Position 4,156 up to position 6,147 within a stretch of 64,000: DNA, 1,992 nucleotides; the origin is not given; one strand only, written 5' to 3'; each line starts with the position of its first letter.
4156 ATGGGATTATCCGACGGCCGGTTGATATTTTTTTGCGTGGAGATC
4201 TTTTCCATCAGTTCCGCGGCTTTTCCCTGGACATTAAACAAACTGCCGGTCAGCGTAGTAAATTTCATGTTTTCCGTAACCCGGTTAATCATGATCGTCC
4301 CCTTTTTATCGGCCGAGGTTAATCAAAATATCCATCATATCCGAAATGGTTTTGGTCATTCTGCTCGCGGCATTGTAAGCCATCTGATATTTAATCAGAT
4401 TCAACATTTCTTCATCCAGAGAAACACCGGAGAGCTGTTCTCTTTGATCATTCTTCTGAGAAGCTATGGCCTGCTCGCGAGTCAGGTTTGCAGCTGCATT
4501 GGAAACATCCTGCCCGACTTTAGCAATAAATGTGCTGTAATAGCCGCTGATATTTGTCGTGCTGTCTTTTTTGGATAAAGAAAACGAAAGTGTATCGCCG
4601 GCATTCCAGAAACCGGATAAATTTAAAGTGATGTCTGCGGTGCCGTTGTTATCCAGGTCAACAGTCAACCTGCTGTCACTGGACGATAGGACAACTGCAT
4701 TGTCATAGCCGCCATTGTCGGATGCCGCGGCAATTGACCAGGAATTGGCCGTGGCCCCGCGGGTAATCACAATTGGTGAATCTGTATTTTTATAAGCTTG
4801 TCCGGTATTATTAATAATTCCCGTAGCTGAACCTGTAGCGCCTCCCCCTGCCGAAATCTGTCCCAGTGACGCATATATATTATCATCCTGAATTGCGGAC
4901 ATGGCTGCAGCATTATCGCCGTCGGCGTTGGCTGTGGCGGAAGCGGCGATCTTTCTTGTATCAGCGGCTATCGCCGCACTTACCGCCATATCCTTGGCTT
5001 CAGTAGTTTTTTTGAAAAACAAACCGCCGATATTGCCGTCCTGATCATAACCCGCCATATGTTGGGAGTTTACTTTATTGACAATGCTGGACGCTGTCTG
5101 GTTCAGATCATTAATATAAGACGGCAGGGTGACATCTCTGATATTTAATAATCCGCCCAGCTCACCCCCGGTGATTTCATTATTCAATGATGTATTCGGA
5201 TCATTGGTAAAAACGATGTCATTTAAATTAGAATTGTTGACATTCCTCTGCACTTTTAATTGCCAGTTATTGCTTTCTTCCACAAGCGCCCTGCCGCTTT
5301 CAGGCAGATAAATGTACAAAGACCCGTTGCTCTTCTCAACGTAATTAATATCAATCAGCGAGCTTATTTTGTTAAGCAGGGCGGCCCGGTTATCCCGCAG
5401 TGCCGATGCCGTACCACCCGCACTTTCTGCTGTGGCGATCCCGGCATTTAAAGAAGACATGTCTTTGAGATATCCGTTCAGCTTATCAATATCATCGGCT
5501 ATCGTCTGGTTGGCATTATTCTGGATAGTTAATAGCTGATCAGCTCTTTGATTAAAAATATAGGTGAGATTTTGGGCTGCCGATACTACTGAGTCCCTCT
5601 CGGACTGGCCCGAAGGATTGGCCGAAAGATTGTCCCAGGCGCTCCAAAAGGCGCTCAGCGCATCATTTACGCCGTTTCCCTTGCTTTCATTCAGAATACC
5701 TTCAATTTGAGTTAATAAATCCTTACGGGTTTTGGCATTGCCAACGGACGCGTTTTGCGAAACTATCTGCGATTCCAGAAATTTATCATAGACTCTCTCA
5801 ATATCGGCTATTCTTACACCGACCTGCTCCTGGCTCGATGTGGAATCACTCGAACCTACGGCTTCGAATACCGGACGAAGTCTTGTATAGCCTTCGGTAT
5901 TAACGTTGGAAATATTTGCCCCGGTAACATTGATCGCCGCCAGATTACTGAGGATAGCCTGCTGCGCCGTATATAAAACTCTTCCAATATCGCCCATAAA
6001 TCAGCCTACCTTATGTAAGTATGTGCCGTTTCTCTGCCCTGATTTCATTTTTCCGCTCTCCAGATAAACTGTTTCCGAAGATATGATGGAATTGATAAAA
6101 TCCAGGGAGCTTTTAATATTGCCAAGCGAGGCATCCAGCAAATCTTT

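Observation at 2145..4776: The same module also sits in FlgK and FlgL, so one decoration domain is shared by hook, HAP1 and HAP3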

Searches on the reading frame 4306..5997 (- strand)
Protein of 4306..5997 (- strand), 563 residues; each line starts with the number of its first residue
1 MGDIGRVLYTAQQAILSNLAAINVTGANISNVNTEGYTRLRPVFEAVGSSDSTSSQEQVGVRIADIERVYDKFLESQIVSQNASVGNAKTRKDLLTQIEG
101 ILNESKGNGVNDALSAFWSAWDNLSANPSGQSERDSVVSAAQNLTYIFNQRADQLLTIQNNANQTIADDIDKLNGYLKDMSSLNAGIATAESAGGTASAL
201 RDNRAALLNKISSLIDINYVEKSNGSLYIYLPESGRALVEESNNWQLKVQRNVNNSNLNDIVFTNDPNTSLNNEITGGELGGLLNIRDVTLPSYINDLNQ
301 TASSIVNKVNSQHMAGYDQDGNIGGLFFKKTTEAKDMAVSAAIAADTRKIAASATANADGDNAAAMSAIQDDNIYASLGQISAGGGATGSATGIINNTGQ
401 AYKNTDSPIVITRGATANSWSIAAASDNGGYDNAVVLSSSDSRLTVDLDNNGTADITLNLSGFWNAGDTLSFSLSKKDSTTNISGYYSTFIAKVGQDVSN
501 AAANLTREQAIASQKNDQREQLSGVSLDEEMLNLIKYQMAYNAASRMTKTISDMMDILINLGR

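Call 4: search_protein_families(library=pfam, proteins=[window:4306-5997:-], max_evalue=1)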
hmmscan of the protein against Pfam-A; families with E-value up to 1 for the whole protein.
window:4306-5997:- (563 aa): 4 families
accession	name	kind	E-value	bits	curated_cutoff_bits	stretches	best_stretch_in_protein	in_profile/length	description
PF22638.1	FlgK_D1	-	1.7e-56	191.8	28.6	1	95-328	1-233/233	Flagellar hook-associated protein FlgK helical domain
PF06429.18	Flg_bbr_C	-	1.1e-08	34.9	23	1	523-561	8-46/46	Flagellar basal body rod FlgEFG protein C-terminal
PF00460.25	Flg_bb_rod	-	0.0001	22.6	20.7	1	8-38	1-31/31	Flagella basal body rod protein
PF17092.11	PCB_OB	-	0.16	13.2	27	1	422-459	25-62/111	Penicillin-binding protein OB-like domain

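Call 5: search_protein_families(library=ncbifam, proteins=[window:4306-5997:-], max_evalue=1)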
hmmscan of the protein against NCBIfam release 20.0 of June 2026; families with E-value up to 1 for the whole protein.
window:4306-5997:- (563 aa): 11 families
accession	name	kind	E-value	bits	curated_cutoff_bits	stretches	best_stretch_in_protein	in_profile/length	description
TIGR02492.1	flgK_ends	equivalog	8.1e-91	305.5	170.75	2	8-365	3-341/437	flagellar hook-associated protein FlgK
TIGR03506.1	FlgEFG_subfam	subfamily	5.5e-07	29.6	70.25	1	7-68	2-64/351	flagellar hook-basal body complex protein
TIGR01396.1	FlgB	equivalog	1.1e-06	28.9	59.05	2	496-557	67-128/131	flagellar basal body rod protein FlgB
NF009456.0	PRK12816.1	equivalog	1.2e-06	28.4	416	2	521-563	222-264/264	flagellar basal body rod protein FlgG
TIGR02488.1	flgG_G_neg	equivalog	2e-06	27.5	252.75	2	508-558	206-255/259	flagellar basal-body rod protein FlgG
TIGR01395.1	FlgC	equivalog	4.6e-05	23.7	102.1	2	521-563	95-137/137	flagellar basal body rod protein FlgC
NF004241.1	PRK05682.1-5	equivalog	4.9e-05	22.6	469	2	6-52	3-49/446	flagellar hook protein FlgE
NF004238.1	PRK05682.1-1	equivalog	9e-05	21.9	400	2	21-70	16-67/414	flagellar hook protein FlgE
TIGR02490.1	flgF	equivalog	0.00097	18.8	178.5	1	8-62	1-55/218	flagellar basal-body rod protein FlgF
NF009275.1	PRK12632.1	equivalog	0.011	16.2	170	1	1-71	1-74/130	flagellar basal body rod protein FlgC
NF009264.0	PRK12621.1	equivalog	0.053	13.9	163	0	524-557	96-130/136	flagellar basal body rod protein FlgB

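Call 11: find_homologous_proteins(query=window:4306-5997:-, max_evalue=1e-20)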
Query window:4306-5997:- (563 aa): 213 proteins with E <= 1e-20 among 8000 candidates; the best 120 are listed.
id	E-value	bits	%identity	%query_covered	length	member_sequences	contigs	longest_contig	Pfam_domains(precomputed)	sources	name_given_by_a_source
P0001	1.3e-278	943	79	100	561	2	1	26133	PF06429.19,PF00460.26,PF22638.2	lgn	-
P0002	4.6e-266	902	76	100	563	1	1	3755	PF06429.19,PF00460.26,PF22638.2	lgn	-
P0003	1.0e-263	894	77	100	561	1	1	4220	PF06429.19,PF22638.2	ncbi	ncbi:MAG: flagellar hook-associated protein FlgK [Smithella sp.]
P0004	2.1e-255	866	72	100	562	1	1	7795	PF06429.19,PF00460.26,PF22638.2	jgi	jgi:flagellar hook-associated protein 1 FlgK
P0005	4.4e-251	852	73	99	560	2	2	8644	PF06429.19,PF22638.2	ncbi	ncbi:MAG: flagellar hook-associated protein FlgK [Smithella sp.]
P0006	5.8e-242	822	69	100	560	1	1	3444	PF06429.19,PF22638.2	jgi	-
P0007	7.2e-242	822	71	99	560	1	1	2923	PF06429.19,PF00460.26,PF22638.2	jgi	jgi:flagellar hook-associated protein 1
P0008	7.4e-241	818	69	100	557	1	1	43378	PF06429.19,PF00460.26,PF22638.2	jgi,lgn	-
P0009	7.7e-241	818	69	100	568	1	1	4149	PF06429.19,PF00460.26,PF22638.2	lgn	-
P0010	2.1e-237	807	70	99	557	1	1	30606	PF06429.19,PF22638.2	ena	-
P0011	8.2e-237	805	85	67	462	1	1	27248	PF06429.19,PF22638.2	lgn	-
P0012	1.3e-236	804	68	100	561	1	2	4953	PF06429.19,PF00460.26,PF22638.2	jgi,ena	-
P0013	1.5e-236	804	70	99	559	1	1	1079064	PF06429.19,PF00460.26,PF22638.2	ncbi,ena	-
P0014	3.9e-236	803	69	99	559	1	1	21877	PF06429.19,PF00460.26,PF22638.2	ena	-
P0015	2.3e-233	794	70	99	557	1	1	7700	PF06429.19,PF00460.26,PF22638.2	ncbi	-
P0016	4.1e-233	793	70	99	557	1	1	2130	PF06429.19,PF00460.26,PF22638.2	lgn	-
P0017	9.3e-233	792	67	100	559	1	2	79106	PF06429.19,PF00460.26,PF22638.2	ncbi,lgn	-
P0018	1.3e-232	791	67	100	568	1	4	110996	PF06429.19,PF00460.26,PF22638.2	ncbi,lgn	-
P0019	1.4e-232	791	69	100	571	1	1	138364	PF06429.19,PF22638.2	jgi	jgi:flagellar hook-associated protein 1 FlgK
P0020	2.6e-232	790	69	99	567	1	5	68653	PF06429.19,PF00460.26,PF22638.2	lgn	-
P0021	6.1e-232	789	67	100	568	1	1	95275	PF06429.19,PF22638.2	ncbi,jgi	-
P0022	6.2e-232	789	69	99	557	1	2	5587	PF06429.19,PF00460.26,PF22638.2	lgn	-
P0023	3.0e-231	787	68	99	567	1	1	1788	PF06429.19,PF00460.26,PF22638.2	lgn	-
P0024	3.4e-231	786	67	99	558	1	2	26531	PF06429.19,PF00460.26,PF22638.2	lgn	-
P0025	1.1e-230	785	67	100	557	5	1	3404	PF06429.19,PF00460.26,PF22638.2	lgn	-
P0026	3.5e-230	783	67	99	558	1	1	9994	PF06429.19,PF00460.26,PF22638.2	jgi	-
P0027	3.7e-230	783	67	99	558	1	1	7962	PF06429.19,PF00460.26,PF22638.2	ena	-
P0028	4.0e-230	783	69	99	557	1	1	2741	PF06429.19,PF00460.26,PF22638.2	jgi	-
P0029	4.2e-230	783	67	99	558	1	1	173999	PF06429.19,PF00460.26,PF22638.2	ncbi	-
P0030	4.4e-230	783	67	99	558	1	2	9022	PF06429.19,PF00460.26,PF22638.2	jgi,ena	-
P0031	4.6e-230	783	67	99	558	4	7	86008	PF06429.19,PF00460.26,PF22638.2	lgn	-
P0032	7.3e-230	782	67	99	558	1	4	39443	PF06429.19,PF00460.26,PF22638.2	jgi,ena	-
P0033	8.1e-230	782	68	100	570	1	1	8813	PF06429.19,PF22638.2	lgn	-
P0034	1.2e-229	781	67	100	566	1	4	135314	PF06429.19,PF00460.26,PF22638.2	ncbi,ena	-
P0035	1.7e-229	781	66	100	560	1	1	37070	PF06429.19,PF00460.26,PF22638.2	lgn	-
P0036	2.2e-229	781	68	99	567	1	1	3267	PF06429.19,PF00460.26,PF22638.2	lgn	-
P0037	7.2e-229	779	67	99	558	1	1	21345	PF06429.19,PF00460.26,PF22638.2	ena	-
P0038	1.4e-228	778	66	99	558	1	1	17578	PF06429.19,PF00460.26,PF22638.2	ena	-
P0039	5.4e-228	776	67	99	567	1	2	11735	PF06429.19,PF00460.26,PF22638.2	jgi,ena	-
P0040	7.9e-228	775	67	99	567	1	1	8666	PF06429.19,PF00460.26,PF22638.2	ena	-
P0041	8.7e-228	775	67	99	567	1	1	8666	PF06429.19,PF00460.26,PF22638.2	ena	-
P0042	1.4e-227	775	67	99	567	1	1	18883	PF06429.19,PF00460.26,PF22638.2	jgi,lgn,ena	-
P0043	5.4e-226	769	66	100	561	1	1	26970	PF06429.19,PF00460.26,PF22638.2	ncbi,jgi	-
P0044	1.0e-225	768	66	99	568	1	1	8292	PF06429.19,PF00460.26,PF22638.2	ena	-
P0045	1.2e-225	768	67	99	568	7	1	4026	PF06429.19,PF00460.26,PF22638.2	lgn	-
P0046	4.2e-223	760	56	84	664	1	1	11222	PF22638.2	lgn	-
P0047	5.7e-222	756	65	99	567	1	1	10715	PF06429.19,PF00460.26,PF22638.2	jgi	-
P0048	6.4e-222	756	66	80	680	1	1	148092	PF06429.19,PF00460.26,PF22638.2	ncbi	ncbi:MAG: flagellar hook-associated protein FlgK [Smithella sp.]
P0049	1.8e-221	754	54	84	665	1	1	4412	PF06429.19,PF00460.26,PF22638.2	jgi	-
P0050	2.1e-221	754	54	84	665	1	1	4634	PF06429.19,PF00460.26,PF22638.2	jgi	-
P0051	5.4e-220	750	55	84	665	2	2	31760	PF06429.19,PF00460.26,PF22638.2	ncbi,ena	-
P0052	3.7e-219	747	55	85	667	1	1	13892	PF06429.19,PF22638.2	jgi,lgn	jgi:flagellar hook-associated protein 1 FlgK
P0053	2.2e-218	744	54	85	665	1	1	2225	PF06429.19,PF00460.26,PF22638.2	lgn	-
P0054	6.1e-218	743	56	85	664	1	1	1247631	PF06429.19,PF22638.2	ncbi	ncbi:MAG: flagellar hook-associated protein FlgK [Smithellaceae bacterium]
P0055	1.0e-217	742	57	84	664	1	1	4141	PF06429.19,PF22638.2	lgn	-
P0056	8.6e-217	739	55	84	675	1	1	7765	PF06429.19,PF00460.26,PF22638.2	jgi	jgi:flagellar hook-associated protein 1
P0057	1.0e-215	735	53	85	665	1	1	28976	PF06429.19,PF00460.26,PF22638.2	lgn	-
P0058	1.1e-213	729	56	84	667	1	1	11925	PF06429.19,PF00460.26,PF22638.2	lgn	-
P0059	2.6e-213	728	62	100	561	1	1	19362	PF06429.19,PF00460.26,PF22638.2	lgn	-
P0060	7.4e-213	726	61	100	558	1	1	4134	PF06429.19,PF00460.26,PF22638.2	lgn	-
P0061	3.5e-212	724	62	100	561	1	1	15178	PF06429.19,PF00460.26,PF22638.2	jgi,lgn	jgi:flagellar hook-associated protein 1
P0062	4.5e-212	723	50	98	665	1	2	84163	PF06429.19,PF00460.26,PF22638.2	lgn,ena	-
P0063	6.0e-212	723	55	84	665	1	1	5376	PF06429.19,PF00460.26,PF22638.2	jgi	jgi:flagellar hook-associated protein 1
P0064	6.7e-212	723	56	84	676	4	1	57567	PF06429.19,PF22638.2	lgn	-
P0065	5.3e-209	713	60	100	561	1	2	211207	PF06429.19,PF00460.26,PF22638.2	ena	-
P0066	9.8e-209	712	60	100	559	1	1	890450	PF06429.19,PF00460.26,PF22638.2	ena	-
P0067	1.2e-208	712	62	100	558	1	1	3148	PF06429.19,PF00460.26,PF22638.2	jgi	jgi:flagellar hook-associated protein 1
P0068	1.7e-207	708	59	100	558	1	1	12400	PF06429.19,PF00460.26,PF22638.2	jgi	jgi:flagellar hook-associated protein 1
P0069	4.1e-206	704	60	100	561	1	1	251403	PF06429.19,PF00460.26,PF22638.2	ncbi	ncbi:MAG: flagellar hook-associated protein FlgK [Deltaproteobacteria bacterium]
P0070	5.4e-206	703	67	89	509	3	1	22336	PF06429.19,PF22638.2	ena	-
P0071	1.1e-205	702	59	100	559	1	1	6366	PF06429.19,PF00460.26,PF22638.2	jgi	-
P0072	1.4e-205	702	62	97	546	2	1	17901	PF06429.19,PF22638.2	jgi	-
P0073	1.8e-205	702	59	100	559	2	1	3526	PF06429.19,PF00460.26,PF22638.2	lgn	-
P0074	2.2e-205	701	61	100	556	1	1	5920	PF06429.19,PF00460.26,PF22638.2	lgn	-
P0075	1.2e-204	699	58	100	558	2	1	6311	PF06429.19,PF00460.26,PF22638.2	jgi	jgi:flagellar hook-associated protein 1 FlgK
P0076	1.6e-204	699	59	100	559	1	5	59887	PF06429.19,PF00460.26,PF22638.2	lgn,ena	-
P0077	2.8e-204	698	60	100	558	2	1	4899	PF06429.19,PF00460.26,PF22638.2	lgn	-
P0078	1.6e-203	695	61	100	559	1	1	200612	PF06429.19,PF00460.26,PF22638.2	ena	-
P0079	6.3e-203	693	59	100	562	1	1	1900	PF06429.19,PF00460.26,PF22638.2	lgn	-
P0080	2.2e-201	688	59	100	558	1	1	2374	PF06429.19,PF00460.26,PF22638.2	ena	-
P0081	2.8e-201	688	60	100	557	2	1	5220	PF06429.19,PF00460.26,PF22638.2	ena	-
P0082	3.5e-201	687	58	100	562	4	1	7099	PF06429.19,PF00460.26,PF22638.2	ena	-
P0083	2.0e-200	685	58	100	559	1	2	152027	PF06429.19,PF00460.26,PF22638.2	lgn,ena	-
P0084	2.0e-200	685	59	100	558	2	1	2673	PF06429.19,PF00460.26,PF22638.2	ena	-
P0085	3.2e-200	684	59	100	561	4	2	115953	PF06429.19,PF00460.26,PF22638.2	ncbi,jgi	jgi:flagellar hook-associated protein 1 FlgK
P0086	6.6e-200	683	59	100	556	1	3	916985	PF06429.19,PF00460.26,PF22638.2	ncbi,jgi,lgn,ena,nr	ncbi:MAG: flagellar hook-associated protein FlgK [Deltaproteobacteria bacterium HGW-Deltaproteobacte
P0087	6.8e-200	683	59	100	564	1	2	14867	PF06429.19,PF22638.2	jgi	jgi:flagellar hook-associated protein 1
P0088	2.1e-199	682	59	100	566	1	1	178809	PF06429.19,PF00460.26,PF22638.2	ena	-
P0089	7.7e-199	680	59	100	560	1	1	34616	PF06429.19,PF00460.26,PF22638.2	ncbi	ncbi:MAG: flagellar hook-associated protein FlgK [Smithellaceae bacterium]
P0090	9.7e-196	670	67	86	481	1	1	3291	PF00460.26,PF22638.2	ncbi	ncbi:MAG: flagellar hook-associated protein FlgK, partial [Smithellaceae bacterium]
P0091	1.3e-195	669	59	100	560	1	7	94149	PF06429.19,PF00460.26,PF22638.2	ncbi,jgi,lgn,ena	-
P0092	2.0e-195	668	58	100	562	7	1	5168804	PF06429.19,PF00460.26,PF22638.2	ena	-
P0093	4.3e-195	667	57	100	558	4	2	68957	PF06429.19,PF00460.26,PF22638.2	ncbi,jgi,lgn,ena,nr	ncbi:MAG TPA: flagellar hook-associated protein FlgK [Smithellaceae bacterium]|nr:flagellar hook-ass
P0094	4.8e-195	667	58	100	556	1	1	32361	PF06429.19,PF00460.26,PF22638.2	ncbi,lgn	-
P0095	7.1e-194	663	57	100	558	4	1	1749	PF06429.19,PF00460.26,PF22638.2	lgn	-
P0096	6.3e-192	657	56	100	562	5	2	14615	PF06429.19,PF00460.26,PF22638.2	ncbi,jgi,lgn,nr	ncbi:MAG: flagellar hook-associated protein FlgK [Syntrophaceae bacterium]|nr:flagellar hook-associa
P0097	6.5e-192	657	58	100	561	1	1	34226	PF06429.19,PF00460.26,PF22638.2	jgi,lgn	-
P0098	9.3e-192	656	58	100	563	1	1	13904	PF06429.19,PF00460.26,PF22638.2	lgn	-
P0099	1.7e-191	656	56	100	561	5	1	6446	PF06429.19,PF00460.26,PF22638.2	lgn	-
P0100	2.7e-191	655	56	100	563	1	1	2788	PF06429.19,PF22638.2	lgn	-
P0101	9.9e-190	650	57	100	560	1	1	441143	PF06429.19,PF22638.2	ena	-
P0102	1.5e-187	643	56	100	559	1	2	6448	PF06429.19,PF00460.26,PF22638.2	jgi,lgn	-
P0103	2.5e-187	642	57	100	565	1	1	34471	PF06429.19,PF00460.26,PF22638.2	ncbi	-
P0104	2.9e-186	638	57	99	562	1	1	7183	PF06429.19,PF00460.26,PF22638.2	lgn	-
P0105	1.8e-185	636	57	100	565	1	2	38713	PF06429.19,PF00460.26,PF22638.2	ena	-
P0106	4.2e-185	634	56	99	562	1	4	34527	PF06429.19,PF00460.26,PF22638.2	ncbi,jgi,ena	jgi:flagellar hook-associated protein 1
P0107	1.2e-184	633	55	99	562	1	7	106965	PF06429.19,PF00460.26,PF22638.2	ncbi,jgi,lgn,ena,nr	ncbi:MAG TPA: flagellar hook-associated protein FlgK [Smithellaceae bacterium]|nr:flagellar hook-ass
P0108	2.3e-184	632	56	100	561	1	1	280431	PF06429.19,PF00460.26,PF22638.2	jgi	-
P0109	5.9e-184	631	55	99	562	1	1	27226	PF06429.19,PF00460.26,PF22638.2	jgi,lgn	-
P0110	4.9e-178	611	67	79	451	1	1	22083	PF00460.26,PF22638.2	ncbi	-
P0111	2.2e-177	609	53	100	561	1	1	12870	PF06429.19,PF00460.26,PF22638.2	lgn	-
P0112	1.1e-170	587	51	100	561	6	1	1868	PF06429.19,PF00460.26,PF22638.2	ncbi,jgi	jgi:flagellar hook-associated protein 1 FlgK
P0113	1.3e-164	567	60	68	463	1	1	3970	PF06429.19,PF00460.26,PF22638.2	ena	-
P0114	9.3e-162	557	59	67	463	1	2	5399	PF06429.19,PF00460.26,PF22638.2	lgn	-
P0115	1.4e-157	544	56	68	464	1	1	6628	PF06429.19,PF22638.2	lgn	-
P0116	3.2e-157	542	55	71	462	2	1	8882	PF06429.19,PF00460.26,PF22638.2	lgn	-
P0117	2.0e-155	537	49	100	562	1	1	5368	PF22638.2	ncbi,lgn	ncbi:MAG: flagellar hook-associated protein FlgK [Syntrophales bacterium]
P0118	1.5e-154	534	57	66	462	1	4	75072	PF06429.19,PF00460.26,PF22638.2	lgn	-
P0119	3.1e-153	529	57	66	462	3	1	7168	PF06429.19,PF00460.26,PF22638.2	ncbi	-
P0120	5.3e-153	529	49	100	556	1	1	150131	PF06429.19,PF22638.2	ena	-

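Call 33: find_encoding_contigs(protein=P0011, flank=10000, max_places=2)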
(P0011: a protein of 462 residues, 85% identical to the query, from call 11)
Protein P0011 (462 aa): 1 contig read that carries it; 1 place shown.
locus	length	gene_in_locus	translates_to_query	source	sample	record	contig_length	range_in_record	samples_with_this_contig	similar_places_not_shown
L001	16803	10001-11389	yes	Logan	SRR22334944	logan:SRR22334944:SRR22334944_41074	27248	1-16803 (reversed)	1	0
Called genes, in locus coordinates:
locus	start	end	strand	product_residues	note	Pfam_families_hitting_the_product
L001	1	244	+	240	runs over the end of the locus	PF04542:Sigma70_r2, PF04539:Sigma70_r3, PF08281:Sigma70_r4_2, PF04545:Sigma70_r4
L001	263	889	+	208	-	PF03748:FliL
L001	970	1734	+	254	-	-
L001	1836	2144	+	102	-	-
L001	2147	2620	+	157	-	PF10975:DUF2802 (weak)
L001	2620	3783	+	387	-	PF02120:Flg_hook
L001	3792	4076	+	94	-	PF01312:Bac_export_2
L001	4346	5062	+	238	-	PF22692:LlgE_F_G_D1, PF06429:Flg_bbr_C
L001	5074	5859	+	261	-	PF00460:Flg_bb_rod, PF22692:LlgE_F_G_D1, PF06429:Flg_bbr_C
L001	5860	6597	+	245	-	PF13144:ChapFlgA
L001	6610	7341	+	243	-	PF02107:FlgH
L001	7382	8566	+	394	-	PF02119:FlgI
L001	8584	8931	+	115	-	PF10135:Rod-binding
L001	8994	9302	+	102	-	PF04316:FlgM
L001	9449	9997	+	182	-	PF05130:FlgN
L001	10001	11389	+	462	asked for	PF22638:FlgK_D1, PF06429:Flg_bbr_C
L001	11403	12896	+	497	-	PF00669:Flagellin_N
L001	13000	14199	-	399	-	PF13424:TPR_12, PF00515:TPR_1 (weak), PF07719:TPR_2 (weak), PF13414:TPR_11, PF13432:TPR_16, PF14559:TPR_19 (weak), PF07719:TPR_2 (weak), PF13414:TPR_11, +14 more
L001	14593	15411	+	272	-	PF00669:Flagellin_N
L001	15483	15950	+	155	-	-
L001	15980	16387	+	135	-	PF07378:FlbT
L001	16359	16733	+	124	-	PF07309:FlaF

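Call 34: find_encoding_contigs(protein=P0118, flank=10000, max_places=2)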
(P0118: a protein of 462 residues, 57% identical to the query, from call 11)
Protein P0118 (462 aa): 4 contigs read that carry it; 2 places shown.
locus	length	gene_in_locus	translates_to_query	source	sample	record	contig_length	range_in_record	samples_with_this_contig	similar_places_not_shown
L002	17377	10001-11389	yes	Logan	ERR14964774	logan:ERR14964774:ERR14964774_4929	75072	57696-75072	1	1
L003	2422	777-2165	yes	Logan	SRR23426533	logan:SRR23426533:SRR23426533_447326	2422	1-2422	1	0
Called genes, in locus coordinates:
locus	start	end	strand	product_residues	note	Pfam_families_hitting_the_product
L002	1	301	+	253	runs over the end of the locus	PF04542:Sigma70_r2, PF04539:Sigma70_r3, PF04545:Sigma70_r4, PF08281:Sigma70_r4_2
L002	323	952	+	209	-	PF03748:FliL (weak)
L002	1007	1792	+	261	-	-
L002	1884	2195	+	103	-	-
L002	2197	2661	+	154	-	-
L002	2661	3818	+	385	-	PF02120:Flg_hook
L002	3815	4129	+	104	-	PF01312:Bac_export_2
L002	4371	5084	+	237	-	PF22692:LlgE_F_G_D1, PF06429:Flg_bbr_C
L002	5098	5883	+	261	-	PF00460:Flg_bb_rod, PF22692:LlgE_F_G_D1, PF06429:Flg_bbr_C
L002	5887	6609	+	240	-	PF08666:SAF (weak), PF13144:ChapFlgA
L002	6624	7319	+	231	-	PF02107:FlgH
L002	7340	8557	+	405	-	PF02119:FlgI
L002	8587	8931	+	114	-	PF10135:Rod-binding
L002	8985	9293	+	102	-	PF04316:FlgM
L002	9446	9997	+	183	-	PF05130:FlgN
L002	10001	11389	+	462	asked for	PF00460:Flg_bb_rod (weak), PF22638:FlgK_D1, PF06429:Flg_bbr_C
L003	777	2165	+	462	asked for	PF00460:Flg_bb_rod (weak), PF22638:FlgK_D1, PF06429:Flg_bbr_C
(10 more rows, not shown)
